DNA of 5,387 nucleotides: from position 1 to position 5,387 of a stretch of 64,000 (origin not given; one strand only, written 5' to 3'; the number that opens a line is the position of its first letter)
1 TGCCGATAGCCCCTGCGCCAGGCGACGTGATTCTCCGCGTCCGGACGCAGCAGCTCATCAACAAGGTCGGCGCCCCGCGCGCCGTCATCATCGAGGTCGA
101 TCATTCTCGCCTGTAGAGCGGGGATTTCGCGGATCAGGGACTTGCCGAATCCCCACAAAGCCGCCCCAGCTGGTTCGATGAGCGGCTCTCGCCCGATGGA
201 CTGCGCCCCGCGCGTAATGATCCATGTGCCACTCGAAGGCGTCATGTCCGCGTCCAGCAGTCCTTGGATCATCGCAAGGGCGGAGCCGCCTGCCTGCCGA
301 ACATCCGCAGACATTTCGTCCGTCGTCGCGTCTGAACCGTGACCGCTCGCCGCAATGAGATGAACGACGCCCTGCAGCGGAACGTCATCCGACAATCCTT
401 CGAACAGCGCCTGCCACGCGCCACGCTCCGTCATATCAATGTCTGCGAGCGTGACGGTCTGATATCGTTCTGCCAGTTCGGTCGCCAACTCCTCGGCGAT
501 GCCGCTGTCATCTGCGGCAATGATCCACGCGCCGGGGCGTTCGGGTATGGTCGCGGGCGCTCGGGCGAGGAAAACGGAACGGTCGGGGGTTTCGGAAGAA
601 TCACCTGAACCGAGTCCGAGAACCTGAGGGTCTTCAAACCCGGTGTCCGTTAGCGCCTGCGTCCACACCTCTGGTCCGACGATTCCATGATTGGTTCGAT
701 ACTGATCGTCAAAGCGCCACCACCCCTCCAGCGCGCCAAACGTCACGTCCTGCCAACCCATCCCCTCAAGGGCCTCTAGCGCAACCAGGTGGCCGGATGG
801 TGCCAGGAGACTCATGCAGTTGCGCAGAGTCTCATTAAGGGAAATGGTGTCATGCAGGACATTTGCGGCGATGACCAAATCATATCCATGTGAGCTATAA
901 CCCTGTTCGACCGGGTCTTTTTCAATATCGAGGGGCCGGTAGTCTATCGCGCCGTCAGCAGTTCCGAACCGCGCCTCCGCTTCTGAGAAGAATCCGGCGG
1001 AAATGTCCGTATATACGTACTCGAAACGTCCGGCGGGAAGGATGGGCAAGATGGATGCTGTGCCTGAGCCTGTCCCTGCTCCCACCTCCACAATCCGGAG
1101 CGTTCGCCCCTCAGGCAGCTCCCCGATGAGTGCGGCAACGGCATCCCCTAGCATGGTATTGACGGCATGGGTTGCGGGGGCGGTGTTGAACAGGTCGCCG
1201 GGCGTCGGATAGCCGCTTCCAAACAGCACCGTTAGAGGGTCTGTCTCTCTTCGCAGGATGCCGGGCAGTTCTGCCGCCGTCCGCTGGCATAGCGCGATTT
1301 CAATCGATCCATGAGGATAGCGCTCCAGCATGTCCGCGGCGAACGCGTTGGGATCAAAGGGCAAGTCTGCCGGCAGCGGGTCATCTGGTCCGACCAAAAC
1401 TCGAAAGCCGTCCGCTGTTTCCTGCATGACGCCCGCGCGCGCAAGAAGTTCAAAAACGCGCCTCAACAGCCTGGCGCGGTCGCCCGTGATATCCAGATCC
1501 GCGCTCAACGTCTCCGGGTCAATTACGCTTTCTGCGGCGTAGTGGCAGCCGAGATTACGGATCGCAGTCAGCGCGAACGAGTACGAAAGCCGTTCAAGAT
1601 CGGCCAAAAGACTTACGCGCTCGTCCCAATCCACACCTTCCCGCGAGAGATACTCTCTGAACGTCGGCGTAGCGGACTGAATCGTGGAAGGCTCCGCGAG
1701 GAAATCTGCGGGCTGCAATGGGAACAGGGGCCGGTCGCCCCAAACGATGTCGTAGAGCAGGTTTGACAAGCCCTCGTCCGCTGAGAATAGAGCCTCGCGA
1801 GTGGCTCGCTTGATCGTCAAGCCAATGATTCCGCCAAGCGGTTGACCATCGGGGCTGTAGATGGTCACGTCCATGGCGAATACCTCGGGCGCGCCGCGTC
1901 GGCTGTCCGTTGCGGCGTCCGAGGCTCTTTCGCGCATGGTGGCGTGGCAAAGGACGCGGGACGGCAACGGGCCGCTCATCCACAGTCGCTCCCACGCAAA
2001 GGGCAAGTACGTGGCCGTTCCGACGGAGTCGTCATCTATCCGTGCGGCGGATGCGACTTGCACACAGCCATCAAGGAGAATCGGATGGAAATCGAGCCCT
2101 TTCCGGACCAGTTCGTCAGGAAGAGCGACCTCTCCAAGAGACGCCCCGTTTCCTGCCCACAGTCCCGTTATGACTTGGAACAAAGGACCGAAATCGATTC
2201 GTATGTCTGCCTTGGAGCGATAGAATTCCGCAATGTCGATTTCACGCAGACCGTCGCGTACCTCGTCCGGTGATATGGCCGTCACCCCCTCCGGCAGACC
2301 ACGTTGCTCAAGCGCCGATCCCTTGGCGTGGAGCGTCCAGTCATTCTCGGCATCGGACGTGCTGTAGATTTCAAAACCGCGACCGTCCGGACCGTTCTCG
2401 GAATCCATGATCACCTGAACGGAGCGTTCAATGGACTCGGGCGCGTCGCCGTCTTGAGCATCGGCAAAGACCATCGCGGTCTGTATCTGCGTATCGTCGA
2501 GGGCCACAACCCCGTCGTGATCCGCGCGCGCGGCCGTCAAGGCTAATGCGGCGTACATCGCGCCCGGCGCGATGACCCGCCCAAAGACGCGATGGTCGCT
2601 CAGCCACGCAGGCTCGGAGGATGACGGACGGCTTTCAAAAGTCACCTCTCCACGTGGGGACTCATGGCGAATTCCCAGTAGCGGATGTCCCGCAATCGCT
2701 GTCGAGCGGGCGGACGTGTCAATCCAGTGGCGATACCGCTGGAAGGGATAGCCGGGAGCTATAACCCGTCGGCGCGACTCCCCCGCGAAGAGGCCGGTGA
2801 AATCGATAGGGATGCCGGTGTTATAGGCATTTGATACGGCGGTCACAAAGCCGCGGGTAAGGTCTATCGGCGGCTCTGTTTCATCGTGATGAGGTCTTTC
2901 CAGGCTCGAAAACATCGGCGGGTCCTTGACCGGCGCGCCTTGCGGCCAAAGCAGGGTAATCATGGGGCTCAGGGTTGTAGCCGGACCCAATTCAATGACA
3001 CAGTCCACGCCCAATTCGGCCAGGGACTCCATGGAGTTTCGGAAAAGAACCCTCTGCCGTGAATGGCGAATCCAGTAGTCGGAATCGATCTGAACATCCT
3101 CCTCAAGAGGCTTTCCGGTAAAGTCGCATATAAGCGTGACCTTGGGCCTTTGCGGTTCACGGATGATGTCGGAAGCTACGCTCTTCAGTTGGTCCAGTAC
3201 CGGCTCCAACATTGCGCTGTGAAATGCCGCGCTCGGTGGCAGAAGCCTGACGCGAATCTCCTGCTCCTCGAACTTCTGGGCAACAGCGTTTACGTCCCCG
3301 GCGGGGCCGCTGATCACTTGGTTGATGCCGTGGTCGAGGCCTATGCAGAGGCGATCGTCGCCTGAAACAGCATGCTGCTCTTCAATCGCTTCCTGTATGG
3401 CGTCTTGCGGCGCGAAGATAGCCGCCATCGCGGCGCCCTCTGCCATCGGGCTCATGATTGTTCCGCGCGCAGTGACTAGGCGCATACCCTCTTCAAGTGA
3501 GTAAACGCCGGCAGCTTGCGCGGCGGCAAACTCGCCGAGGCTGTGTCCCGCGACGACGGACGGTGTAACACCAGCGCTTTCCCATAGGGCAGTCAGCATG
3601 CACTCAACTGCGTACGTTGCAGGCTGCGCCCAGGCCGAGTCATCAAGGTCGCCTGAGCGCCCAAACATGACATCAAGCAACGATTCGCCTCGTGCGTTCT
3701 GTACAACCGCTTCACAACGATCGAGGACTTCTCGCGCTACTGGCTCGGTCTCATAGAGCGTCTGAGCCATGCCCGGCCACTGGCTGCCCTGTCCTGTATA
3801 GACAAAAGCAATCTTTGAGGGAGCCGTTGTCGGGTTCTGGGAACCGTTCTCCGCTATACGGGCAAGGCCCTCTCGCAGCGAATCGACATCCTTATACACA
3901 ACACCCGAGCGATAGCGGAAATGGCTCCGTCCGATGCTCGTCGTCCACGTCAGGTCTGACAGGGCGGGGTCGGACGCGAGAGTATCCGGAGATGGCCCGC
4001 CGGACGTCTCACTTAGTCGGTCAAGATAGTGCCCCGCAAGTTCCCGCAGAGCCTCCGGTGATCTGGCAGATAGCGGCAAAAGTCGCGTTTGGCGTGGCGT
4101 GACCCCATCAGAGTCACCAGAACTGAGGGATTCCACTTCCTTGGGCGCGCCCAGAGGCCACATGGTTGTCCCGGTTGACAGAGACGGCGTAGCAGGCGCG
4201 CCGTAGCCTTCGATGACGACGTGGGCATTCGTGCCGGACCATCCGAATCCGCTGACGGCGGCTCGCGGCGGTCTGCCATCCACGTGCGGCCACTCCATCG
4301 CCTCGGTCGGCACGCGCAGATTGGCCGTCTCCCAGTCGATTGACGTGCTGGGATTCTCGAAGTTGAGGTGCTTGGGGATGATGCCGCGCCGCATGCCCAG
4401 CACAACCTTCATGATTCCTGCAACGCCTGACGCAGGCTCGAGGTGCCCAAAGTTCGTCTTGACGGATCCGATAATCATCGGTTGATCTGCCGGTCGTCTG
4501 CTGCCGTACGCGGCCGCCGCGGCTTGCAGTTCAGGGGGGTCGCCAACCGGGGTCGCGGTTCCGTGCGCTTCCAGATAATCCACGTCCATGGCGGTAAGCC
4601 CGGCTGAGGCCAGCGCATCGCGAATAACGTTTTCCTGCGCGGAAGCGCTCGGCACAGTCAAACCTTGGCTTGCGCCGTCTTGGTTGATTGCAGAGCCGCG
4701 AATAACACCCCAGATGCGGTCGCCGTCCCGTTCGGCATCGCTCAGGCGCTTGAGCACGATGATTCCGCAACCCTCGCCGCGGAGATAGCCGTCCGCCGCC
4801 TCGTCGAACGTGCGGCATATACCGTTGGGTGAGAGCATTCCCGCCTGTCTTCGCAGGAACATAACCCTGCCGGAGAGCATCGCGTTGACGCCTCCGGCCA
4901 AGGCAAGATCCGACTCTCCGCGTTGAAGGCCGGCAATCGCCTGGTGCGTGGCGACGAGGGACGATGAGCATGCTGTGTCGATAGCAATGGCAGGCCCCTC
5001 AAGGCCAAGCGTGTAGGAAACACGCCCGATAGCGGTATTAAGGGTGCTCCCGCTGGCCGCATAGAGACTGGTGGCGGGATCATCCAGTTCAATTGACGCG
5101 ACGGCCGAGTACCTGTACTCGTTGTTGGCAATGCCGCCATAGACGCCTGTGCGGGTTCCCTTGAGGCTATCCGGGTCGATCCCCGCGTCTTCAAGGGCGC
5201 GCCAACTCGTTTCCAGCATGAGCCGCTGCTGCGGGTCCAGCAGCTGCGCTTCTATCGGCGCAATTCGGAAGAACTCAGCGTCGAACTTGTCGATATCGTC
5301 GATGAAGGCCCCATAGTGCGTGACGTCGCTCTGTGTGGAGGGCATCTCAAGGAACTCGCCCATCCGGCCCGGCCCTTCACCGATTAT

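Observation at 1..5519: Type I PKS module beginning directly with KS and containing a C-methyltransferase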

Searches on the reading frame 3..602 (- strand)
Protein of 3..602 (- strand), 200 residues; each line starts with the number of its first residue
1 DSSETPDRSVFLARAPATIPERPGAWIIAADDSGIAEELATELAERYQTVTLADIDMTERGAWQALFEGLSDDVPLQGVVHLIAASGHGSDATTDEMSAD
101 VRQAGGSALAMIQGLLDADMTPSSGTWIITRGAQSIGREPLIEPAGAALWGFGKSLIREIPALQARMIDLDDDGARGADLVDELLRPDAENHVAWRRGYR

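Call 52: search_protein_families(library=pfam, proteins=[window:3-602:-], max_evalue=10)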
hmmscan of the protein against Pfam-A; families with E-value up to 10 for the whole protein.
window:3-602:- (200 aa): 4 families
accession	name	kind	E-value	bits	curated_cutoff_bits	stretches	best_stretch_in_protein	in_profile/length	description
PF21394.3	Beta-ketacyl_N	-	0.0025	17.9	26.9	1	54-182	44-165/170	Beta-ketoacyl synthase-like, N-terminal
PF13561.12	adh_short_C2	-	0.0028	17.7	27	1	13-103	9-103/236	Enoyl-(Acyl carrier protein) reductase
PF08659.16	KR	-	0.0029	18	22.6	1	35-100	40-103/180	KR domain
PF00106.31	adh_short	-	0.061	13.2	26.6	1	28-100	28-99/195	short chain dehydrogenase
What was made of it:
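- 3..560 (-): Structural (pseudo-)KR subdomain (residues 1654-1839), cut by the window edge. Only sub-threshold KR/SDR hits (call 52).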

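Call 73: predict_structure(alignment_id=A3)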
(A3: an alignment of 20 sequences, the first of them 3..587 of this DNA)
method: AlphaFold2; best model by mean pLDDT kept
length: 195 residues; sequences in the alignment: 20
mean_pLDDT: 83.7   pTM: 0.82
mean pLDDT of the five models: 83.7, 83.3, 81.9, 79.2, 62.2
residues with pLDDT >= 90: 92; 70-90: 64; 50-70: 34; < 50: 5
segments of 3 or more residues with pLDDT < 50: 130-133
pLDDT, mean of each block of 10 residues (from residue 1): 61 76 85 91 93 96 91 90 72 87 96 95 77 59 89 94 76 80 88 74
secondary structure, 60 per line:
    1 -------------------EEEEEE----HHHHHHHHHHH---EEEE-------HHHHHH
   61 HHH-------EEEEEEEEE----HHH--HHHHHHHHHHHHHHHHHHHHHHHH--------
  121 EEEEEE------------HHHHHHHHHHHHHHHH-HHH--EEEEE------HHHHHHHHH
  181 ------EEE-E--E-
elements in order: E20-25 H30-40 E44-47 H55-63 E71-79 H89-112 E121-126 H139-154 E161-165 H172-180 E187-189

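Call 75: fold_search(model_id=the predicted structure, library=pdb)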
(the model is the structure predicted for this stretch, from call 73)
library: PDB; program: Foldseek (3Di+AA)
matches with E <= 10: 1810; with E <= 0.001: 175
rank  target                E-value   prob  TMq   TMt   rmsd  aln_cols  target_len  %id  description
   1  7s6d_C                6.2e-07  1.00  0.69  0.30   6.0       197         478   25  CryoEM structure of modular PKS holo-Lsd14 bound to antibody fragment 1B2, composite structure (released 2021-11-03)
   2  5bp4_G                6.2e-07  1.00  0.67  0.14   5.0       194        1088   24  Modifying region (DH-ER-KR) of a mycocerosic acid synthase-like (MAS-like) PKS (released 2016-03-09)
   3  7s6b_D                6.5e-07  1.00  0.70  0.29   5.8       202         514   23  Crystal structure of modular polyketide synthase apo-Lsd14 from the Lasalocid biosynthesis pathway, trapped in the tra (released 2021-11-03)
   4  4imp_A                7.8e-07  1.00  0.69  0.28   5.8       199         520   23  The missing linker: a dimerization motif located within polyketide synthase modules (released 2013-03-27)
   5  5bp4_A                1.1e-06  1.00  0.68  0.14   4.9       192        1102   24  Modifying region (DH-ER-KR) of a mycocerosic acid synthase-like (MAS-like) PKS (released 2016-03-09)
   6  4imp_D                1.1e-06  1.00  0.68  0.28   5.9       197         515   23  The missing linker: a dimerization motif located within polyketide synthase modules (released 2013-03-27)
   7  6w7s_A                1.9e-06  1.00  0.68  0.31   4.8       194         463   18  Ketoreductase from module 1 of the 6-deoxyerythronolide B synthase (KR1) in complex with antibody fragment (Fab) 2G10 (released 2020-09-09)
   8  2fr0                  3.2e-06  1.00  0.70  0.31   3.3       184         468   18  The first ketoreductase of the erythromycin synthase (crystal form 1) (released 2006-04-04)
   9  2fr1                  3.4e-06  1.00  0.70  0.32   3.4       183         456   19  The first ketoreductase of the erythromycin synthase (crystal form 2) (released 2006-04-04)
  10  3qp9_C                3.4e-06  1.00  0.70  0.31   5.1       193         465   24  The Structure of a C2-type Ketoreductase from a Modular Polyketide Synthase (released 2011-05-11)
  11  5bp4_E                4.0e-06  1.00  0.67  0.14   5.2       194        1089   24  Modifying region (DH-ER-KR) of a mycocerosic acid synthase-like (MAS-like) PKS (released 2016-03-09)
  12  3qp9_D                4.3e-06  1.00  0.69  0.31   4.4       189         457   24  The Structure of a C2-type Ketoreductase from a Modular Polyketide Synthase (released 2011-05-11)
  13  4imp_B                4.3e-06  1.00  0.67  0.28   5.7       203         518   23  The missing linker: a dimerization motif located within polyketide synthase modules (released 2013-03-27)
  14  3mjv_B                4.5e-06  1.00  0.61  0.28   6.0       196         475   23  Structure of A-type Ketoreductases from Modular Polyketide Synthase (released 2010-08-18)
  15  5xwv_A                4.5e-06  1.00  0.61  0.28   6.6       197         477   23  Substrate-bound Structure of a Ketoreductase from the Second Module of the amphotericin Polyketide Synthases (released 2018-06-06)
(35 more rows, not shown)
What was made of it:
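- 3..560 (-): The AlphaFold2 model (pLDDT 83.7) gives Foldseek top hits to PKS KR domains, TM 0.67-0.70 (calls 73, 75).
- Checked: They fold (AlphaFold2, pLDDT 83.7) into a Rossmann-like domain whose best PDB matches are PKS ketoreductases (calls 73, 75).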

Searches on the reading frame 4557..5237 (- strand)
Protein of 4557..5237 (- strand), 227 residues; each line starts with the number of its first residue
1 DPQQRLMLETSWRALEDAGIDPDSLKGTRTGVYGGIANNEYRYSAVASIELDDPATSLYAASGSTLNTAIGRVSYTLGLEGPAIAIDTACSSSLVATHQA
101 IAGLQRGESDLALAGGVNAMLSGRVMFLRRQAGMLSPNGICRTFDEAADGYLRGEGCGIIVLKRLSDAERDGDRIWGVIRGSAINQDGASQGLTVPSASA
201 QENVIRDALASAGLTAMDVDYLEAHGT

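Call 55: find_homologous_proteins(query=window:4557-5237:-, max_evalue=1e-30)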
Query window:4557-5237:- (227 aa): 4565 proteins with E <= 1e-30 among 8000 candidates; the best 120 are listed.
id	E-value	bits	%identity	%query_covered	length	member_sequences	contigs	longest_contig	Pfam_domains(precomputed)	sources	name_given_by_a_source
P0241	2.0e-100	353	71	100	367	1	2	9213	PF00109.33,PF00108.30,PF02801.29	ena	-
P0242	2.7e-100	352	73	100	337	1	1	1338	PF00109.33,PF00108.30,PF02801.29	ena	-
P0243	2.6e-98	346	71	100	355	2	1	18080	PF00109.33,PF00108.30,PF02801.29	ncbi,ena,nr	ncbi:MAG: polyketide synthase [Rhodospirillales bacterium]|nr:polyketide synthase [Rhodospirillales 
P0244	3.7e-98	345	69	100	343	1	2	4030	PF00109.33,PF00108.30,PF02801.29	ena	-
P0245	1.3e-97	344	70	100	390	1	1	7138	PF00109.33,PF00108.30,PF02801.29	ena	-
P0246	3.6e-97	342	70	100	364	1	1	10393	PF00109.33,PF00108.30,PF02801.29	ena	-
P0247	1.4e-96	340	70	100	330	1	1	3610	PF00109.33,PF00108.30,PF02801.29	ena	-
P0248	4.1e-96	339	69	100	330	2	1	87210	PF00109.33,PF00108.30,PF02801.29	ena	-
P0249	7.9e-95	335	69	100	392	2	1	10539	PF00109.33,PF00108.30,PF02801.29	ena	-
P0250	1.1e-93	331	68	100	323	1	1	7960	PF00109.33,PF00108.30,PF02801.29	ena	-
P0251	2.0e-93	330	72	94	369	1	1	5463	PF00109.33,PF02801.29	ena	-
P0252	2.9e-93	329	72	90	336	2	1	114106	PF00109.33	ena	-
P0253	1.0e-92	328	68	100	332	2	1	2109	PF00109.33,PF00108.30,PF02801.29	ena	-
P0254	1.9e-92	327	67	100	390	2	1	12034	PF00109.33,PF00108.30,PF02801.29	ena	-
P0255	6.4e-92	325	69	95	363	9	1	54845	PF00109.33,PF00108.30,PF02801.29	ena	-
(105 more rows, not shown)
